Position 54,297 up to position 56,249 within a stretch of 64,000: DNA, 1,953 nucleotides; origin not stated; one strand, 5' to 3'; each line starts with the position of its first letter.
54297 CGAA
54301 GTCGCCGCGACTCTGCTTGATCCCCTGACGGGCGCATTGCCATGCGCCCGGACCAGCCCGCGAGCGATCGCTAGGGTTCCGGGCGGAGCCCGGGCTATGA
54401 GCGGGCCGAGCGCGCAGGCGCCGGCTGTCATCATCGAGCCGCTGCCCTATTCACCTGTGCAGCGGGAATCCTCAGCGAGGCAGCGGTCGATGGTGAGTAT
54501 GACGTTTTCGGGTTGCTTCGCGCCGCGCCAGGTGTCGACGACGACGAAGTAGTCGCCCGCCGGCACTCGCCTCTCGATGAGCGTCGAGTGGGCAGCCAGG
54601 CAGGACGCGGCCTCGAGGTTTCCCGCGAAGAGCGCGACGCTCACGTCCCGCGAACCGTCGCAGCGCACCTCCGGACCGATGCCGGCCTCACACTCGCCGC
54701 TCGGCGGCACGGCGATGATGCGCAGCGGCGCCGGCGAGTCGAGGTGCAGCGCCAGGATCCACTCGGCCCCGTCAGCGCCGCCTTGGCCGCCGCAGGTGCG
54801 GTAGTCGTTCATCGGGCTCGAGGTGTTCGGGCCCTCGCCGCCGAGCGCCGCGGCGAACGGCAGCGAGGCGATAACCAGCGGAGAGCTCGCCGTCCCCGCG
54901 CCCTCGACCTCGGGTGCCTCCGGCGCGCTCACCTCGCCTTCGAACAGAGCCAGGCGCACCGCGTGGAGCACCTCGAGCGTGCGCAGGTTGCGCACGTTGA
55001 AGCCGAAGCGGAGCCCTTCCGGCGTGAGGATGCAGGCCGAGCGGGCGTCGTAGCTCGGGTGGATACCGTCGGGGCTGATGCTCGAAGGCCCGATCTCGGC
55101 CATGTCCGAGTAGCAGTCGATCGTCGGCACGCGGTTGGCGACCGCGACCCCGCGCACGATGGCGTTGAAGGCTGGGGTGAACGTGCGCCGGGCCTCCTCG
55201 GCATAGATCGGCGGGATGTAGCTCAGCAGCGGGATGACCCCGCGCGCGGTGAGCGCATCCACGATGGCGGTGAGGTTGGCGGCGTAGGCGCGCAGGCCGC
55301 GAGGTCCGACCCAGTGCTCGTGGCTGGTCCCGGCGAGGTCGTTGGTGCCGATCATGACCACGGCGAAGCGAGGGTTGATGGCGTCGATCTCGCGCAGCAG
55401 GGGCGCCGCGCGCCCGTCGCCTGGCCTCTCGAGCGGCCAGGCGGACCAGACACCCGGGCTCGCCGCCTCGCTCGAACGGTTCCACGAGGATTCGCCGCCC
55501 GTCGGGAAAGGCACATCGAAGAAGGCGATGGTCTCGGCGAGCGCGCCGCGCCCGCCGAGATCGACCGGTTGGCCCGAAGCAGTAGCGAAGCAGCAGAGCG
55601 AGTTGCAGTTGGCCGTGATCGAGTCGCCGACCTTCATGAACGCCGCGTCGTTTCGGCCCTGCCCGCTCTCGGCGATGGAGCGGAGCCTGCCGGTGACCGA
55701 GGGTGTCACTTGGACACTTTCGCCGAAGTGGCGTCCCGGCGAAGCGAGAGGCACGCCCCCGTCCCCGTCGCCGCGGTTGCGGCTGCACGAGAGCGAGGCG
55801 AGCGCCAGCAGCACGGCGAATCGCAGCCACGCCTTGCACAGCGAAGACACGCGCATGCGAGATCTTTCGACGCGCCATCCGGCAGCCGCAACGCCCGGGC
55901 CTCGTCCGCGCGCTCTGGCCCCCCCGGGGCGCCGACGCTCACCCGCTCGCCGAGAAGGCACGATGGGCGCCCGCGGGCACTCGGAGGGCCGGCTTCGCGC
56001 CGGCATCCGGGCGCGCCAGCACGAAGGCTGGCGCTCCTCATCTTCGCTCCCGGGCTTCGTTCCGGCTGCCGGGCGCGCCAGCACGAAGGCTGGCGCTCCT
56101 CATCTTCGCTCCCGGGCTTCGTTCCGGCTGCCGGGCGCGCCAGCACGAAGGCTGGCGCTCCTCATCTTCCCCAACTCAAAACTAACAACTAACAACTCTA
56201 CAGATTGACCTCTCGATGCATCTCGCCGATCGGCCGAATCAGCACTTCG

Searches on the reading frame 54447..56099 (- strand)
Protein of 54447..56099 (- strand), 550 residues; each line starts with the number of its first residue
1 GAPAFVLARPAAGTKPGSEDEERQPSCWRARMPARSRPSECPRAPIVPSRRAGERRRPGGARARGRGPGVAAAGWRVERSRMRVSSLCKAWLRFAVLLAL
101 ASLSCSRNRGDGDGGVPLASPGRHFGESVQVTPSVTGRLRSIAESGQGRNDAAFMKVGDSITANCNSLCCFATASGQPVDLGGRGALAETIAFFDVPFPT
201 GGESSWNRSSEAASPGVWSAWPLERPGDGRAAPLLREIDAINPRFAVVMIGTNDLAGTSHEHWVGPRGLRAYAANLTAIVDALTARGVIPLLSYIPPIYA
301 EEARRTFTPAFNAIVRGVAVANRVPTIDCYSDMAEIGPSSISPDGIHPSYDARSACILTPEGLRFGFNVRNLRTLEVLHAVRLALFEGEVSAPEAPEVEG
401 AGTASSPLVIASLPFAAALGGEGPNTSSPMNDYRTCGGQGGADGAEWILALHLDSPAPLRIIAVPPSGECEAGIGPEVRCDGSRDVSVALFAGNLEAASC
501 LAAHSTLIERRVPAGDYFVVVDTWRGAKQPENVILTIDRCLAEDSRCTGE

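Call 22: search_protein_families(library=pfam, proteins=[window:54447-56099:-], max_evalue=0.001)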
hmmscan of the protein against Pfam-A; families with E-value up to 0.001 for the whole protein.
window:54447-56099:- (550 aa): 3 families
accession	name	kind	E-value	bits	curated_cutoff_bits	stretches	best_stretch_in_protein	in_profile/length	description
PF13472.12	Lipase_GDSL_2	-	2e-14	55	32.9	1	157-349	2-172/178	GDSL-like Lipase/Acylhydrolase family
PF00657.28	Lipase_GDSL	-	5.7e-07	30.3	23.6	1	157-352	4-200/208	GDSL-like Lipase/Acylhydrolase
PF04311.20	DUF459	-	0.0002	21.2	27.2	1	238-331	55-151/197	Protein of unknown function (DUF459)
